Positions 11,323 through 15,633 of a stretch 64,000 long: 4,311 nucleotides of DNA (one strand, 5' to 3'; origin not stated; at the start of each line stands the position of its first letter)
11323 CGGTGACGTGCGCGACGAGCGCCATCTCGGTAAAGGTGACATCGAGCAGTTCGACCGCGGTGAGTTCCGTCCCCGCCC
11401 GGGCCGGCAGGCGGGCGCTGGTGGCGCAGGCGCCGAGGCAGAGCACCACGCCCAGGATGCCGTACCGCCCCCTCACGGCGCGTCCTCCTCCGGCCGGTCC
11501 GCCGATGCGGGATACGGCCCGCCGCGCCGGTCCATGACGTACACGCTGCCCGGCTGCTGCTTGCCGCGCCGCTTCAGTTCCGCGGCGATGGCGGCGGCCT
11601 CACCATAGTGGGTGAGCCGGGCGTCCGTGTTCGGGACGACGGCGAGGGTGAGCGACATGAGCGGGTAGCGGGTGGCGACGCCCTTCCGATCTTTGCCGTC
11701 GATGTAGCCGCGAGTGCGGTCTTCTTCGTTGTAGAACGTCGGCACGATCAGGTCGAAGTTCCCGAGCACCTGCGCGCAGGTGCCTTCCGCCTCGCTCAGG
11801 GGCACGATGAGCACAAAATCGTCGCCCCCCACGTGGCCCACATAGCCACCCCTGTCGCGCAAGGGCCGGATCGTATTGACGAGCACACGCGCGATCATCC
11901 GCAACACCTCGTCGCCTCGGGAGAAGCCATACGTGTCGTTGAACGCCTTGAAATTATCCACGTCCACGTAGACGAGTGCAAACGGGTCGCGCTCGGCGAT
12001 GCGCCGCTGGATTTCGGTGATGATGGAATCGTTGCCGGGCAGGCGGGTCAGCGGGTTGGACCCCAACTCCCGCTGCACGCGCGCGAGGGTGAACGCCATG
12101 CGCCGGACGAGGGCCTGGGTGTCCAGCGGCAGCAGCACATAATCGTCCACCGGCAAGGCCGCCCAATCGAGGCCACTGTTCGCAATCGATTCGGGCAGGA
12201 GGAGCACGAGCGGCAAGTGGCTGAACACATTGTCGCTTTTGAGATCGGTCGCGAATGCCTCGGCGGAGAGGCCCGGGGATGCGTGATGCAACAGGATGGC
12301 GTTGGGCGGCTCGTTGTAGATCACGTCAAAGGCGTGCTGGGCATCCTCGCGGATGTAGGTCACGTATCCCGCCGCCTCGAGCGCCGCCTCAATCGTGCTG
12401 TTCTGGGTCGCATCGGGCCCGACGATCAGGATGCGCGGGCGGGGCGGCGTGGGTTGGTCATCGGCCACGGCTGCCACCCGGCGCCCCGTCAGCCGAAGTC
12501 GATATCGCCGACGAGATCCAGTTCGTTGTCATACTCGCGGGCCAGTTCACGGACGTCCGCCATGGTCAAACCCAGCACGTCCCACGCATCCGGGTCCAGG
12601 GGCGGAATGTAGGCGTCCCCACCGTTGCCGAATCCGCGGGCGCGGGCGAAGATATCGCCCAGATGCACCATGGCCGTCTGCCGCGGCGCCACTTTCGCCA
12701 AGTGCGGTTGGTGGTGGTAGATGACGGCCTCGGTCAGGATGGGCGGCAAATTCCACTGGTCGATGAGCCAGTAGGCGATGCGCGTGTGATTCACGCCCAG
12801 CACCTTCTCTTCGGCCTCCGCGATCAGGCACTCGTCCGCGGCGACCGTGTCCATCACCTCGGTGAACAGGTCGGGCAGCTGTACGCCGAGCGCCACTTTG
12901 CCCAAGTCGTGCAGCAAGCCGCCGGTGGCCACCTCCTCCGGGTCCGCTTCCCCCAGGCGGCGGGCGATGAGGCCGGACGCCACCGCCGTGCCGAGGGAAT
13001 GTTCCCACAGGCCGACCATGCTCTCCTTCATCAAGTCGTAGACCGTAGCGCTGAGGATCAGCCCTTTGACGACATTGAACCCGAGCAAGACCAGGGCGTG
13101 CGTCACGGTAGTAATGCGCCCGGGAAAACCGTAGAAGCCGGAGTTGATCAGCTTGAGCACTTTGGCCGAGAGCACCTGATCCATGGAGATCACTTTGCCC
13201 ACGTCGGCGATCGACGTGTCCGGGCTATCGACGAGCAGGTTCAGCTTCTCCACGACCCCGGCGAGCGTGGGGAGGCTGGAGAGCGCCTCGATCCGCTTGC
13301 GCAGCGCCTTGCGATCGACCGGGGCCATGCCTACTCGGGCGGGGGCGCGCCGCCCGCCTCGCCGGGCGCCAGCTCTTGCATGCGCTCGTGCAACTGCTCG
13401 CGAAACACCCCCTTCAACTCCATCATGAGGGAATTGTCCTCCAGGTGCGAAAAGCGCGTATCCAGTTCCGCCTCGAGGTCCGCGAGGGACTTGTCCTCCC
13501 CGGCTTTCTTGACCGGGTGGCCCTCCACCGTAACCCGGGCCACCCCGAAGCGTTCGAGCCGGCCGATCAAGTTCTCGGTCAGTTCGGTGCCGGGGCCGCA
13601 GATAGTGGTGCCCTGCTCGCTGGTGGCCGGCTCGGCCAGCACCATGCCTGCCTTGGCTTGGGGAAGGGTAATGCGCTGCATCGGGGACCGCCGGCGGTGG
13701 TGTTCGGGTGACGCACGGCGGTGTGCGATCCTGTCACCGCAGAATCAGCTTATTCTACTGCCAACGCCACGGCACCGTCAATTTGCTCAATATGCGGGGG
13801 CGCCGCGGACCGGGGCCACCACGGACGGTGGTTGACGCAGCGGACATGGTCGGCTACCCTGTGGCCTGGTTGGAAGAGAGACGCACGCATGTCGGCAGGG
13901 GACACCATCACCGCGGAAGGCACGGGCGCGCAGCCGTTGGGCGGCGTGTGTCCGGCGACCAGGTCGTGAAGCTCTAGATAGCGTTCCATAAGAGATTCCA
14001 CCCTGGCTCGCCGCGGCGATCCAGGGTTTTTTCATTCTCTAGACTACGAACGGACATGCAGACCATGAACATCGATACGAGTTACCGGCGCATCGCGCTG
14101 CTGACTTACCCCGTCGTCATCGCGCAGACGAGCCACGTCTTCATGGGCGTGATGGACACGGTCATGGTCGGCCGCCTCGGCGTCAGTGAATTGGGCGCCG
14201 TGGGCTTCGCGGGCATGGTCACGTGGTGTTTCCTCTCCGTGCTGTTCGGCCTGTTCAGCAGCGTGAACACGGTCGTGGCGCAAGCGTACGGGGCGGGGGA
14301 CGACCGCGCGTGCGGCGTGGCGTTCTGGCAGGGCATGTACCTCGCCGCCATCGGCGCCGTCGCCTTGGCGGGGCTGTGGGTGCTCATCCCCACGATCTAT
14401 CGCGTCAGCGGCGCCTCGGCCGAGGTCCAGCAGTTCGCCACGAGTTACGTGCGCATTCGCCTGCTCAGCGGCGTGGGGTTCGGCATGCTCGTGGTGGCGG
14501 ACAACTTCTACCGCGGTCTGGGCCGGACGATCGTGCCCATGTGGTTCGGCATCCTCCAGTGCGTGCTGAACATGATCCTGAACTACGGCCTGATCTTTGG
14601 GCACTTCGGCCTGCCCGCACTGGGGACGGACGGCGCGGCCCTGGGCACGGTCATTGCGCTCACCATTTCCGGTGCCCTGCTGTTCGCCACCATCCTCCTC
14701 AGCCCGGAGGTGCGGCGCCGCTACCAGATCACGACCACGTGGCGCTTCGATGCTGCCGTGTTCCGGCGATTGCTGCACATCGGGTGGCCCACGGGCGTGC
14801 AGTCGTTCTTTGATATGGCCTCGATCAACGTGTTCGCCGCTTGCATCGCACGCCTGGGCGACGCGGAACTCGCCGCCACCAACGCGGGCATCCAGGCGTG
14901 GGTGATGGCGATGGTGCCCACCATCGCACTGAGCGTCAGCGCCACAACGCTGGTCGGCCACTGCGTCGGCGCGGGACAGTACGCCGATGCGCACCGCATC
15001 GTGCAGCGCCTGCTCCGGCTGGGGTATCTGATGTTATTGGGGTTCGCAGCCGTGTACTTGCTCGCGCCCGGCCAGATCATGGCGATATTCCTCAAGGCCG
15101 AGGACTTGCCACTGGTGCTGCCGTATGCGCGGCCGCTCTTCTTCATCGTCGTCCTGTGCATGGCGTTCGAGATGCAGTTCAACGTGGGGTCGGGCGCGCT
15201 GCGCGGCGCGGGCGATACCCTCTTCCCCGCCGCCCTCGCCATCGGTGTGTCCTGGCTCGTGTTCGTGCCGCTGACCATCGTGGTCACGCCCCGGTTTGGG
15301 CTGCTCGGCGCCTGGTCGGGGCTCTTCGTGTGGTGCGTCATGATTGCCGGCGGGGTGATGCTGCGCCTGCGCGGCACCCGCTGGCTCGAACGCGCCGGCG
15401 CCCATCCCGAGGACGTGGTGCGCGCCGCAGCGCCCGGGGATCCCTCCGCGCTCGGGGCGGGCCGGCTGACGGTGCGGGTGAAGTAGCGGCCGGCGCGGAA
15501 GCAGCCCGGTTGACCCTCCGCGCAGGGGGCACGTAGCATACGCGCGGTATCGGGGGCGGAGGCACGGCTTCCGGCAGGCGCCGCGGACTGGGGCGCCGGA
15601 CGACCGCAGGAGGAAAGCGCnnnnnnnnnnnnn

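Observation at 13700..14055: Long non-coding leader with strong intrinsic terminator directly upstream of the MATE efflux gene: candidate riboswitch or attenuator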

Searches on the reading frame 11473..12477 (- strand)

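Call 38: search_protein_families(library=ncbifam, proteins=[window:11473-12477:-])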
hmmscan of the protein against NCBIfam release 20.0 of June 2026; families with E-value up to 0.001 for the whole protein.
window:11473-12477:- (334 aa): 31 families (the best 25 are shown)
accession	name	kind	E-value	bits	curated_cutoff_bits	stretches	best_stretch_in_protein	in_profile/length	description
NF007135.0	PRK09581.1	equivalog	2.1e-18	66.4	474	2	156-228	314-382/457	PleD family two-component system response regulator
TIGR00254.1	GGDEF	domain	3.9e-17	62.5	37.4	1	153-233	24-100/168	diguanylate cyclase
NF007380.0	PRK09894.1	equivalog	2.4e-15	56.7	256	1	124-235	117-224/296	diguanylate cyclase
NF038266.1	diguan_SiaD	equivalog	2.2e-14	53.5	290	1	150-233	110-189/252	biofilm regulation diguanylate cyclase SiaD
NF007423.1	PRK09966.1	equivalog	2.2e-14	53.1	325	1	141-237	242-338/390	diguanylate cyclase DgcN/YfiN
NF047654.1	DiguCycDgcRLepto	equivalog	3.3e-14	52.5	500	1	15-229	4-224/295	diguanylate cyclase DgcR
NF051473.1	DigCycDgcsShew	equivalog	8.6e-13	48.3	400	1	150-227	151-224/291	diguanylate cyclase DgcS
NF011955.1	PRK15426.1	equivalog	1.7e-12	46.3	408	1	139-229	399-489/564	cellulose biosynthesis regulator diguanylate cyclase DgcQ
TIGR02154.1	PhoB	equivalog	1.4e-11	44.2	296.2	1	14-142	3-131/226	phosphate regulon transcriptional regulator PhoB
NF007298.0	PRK09776.1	equivalog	1.2e-09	36.6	1135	1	161-226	711-772/1111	diguanylate cyclase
NF007474.0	PRK10060.1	equivalog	1.5e-09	36.7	782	1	140-226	239-323/663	cyclic di-GMP phosphodiesterase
NF041606.1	dguan_cyc_DgcA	equivalog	2.1e-09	36.8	370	1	159-226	203-266/340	diguanylate cyclase DgcA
NF040885.1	diguan_DgcJ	equivalog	6.2e-09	35.2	500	1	154-225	361-428/493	diguanylate cyclase DgcJ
NF007599.0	PRK10245.1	equivalog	9.4e-09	34.2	402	1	162-235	239-307/371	diguanylate cyclase AdrA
NF047872.1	GGDEF_GdpS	equivalog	5.2e-08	32.5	400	1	153-224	205-273/355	GGDEF domain-containing protein GdpS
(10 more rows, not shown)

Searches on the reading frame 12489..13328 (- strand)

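Call 38: search_protein_families(library=ncbifam, proteins=[window:12489-13328:-])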
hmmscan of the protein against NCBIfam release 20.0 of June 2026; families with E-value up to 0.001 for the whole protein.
window:12489-13328:- (279 aa): 2 families
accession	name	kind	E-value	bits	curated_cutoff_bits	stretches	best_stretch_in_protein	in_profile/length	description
TIGR00277.1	HDIG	domain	1.8e-08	34.1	27.6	1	107-207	5-83/84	HDIG domain-containing metalloprotein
TIGR01596.1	cas3_HD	equivalog_domain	0.00026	21.1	43.45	1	107-209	1-103/178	CRISPR-associated endonuclease Cas3''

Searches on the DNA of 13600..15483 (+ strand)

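Call 4: search_rna_families(source=window, start=13600, end=14150, threshold=evalue, max_evalue=10, show_alignments=3)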
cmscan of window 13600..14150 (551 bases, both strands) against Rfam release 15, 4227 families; matches with E-value up to 10: 6.
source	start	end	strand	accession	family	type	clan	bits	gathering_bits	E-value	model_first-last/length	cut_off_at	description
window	13902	13958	-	RF01988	SECIS_2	Cis-reg;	-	15.7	70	4.6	1-55/55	no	Selenocysteine insertion sequence 2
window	14100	14148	-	RF01145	sR14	Gene; snRNA; snoRNA; CD-box;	-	14.9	38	0.16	1-54/54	no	Small nucleolar RNA sR14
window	13675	13703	-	RF01333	CRISPR-DR20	Gene; CRISPR;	-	14.9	42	4.4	1-36/36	no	CRISPR RNA direct repeat element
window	13686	13747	-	RF02889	Sr006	Gene; sRNA;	-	14.7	100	8.9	1-124/124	no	Pseudomonas sRNA 6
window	14112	14148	-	RF01126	sR41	Gene; snRNA; snoRNA; CD-box;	-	10.8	54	5.8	1-53/53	no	Small nucleolar RNA sR41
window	13947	14032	+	RF01395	isrL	Gene; sRNA;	-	8.5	35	6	1-345/345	no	isrL Hfq binding RNA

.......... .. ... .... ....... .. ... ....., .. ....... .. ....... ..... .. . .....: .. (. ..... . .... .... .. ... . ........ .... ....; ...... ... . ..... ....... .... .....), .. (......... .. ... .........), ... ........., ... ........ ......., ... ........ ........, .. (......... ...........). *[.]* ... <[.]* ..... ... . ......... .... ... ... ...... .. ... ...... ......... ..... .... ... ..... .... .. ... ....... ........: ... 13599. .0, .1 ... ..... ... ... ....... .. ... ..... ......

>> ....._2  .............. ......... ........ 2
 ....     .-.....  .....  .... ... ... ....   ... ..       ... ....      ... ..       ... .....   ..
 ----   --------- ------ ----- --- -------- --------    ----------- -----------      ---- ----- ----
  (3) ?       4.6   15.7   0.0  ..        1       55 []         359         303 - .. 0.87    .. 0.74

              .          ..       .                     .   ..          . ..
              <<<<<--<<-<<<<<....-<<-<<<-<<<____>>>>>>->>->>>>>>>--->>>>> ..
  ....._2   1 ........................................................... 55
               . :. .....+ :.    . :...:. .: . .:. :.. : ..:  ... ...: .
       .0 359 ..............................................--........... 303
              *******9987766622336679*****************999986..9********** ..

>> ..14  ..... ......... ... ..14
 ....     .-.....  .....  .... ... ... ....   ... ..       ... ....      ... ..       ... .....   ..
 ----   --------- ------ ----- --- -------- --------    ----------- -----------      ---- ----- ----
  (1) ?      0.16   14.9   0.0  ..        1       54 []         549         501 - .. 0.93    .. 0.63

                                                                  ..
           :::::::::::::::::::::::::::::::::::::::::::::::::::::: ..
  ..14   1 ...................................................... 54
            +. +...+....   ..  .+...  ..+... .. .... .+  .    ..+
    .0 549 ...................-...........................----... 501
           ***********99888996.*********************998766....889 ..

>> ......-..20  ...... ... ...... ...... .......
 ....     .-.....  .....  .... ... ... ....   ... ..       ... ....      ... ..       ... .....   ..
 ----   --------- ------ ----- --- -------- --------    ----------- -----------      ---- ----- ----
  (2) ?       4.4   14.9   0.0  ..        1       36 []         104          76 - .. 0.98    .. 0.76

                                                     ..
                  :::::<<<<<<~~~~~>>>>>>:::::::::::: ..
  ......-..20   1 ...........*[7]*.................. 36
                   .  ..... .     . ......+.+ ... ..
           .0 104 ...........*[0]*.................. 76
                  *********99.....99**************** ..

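Call 37: search_rna_families(sources=[L001, L003, L004, L005, L007, L011, L017, L018, L019, L020, L023, L087, L089], threshold=gathering)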
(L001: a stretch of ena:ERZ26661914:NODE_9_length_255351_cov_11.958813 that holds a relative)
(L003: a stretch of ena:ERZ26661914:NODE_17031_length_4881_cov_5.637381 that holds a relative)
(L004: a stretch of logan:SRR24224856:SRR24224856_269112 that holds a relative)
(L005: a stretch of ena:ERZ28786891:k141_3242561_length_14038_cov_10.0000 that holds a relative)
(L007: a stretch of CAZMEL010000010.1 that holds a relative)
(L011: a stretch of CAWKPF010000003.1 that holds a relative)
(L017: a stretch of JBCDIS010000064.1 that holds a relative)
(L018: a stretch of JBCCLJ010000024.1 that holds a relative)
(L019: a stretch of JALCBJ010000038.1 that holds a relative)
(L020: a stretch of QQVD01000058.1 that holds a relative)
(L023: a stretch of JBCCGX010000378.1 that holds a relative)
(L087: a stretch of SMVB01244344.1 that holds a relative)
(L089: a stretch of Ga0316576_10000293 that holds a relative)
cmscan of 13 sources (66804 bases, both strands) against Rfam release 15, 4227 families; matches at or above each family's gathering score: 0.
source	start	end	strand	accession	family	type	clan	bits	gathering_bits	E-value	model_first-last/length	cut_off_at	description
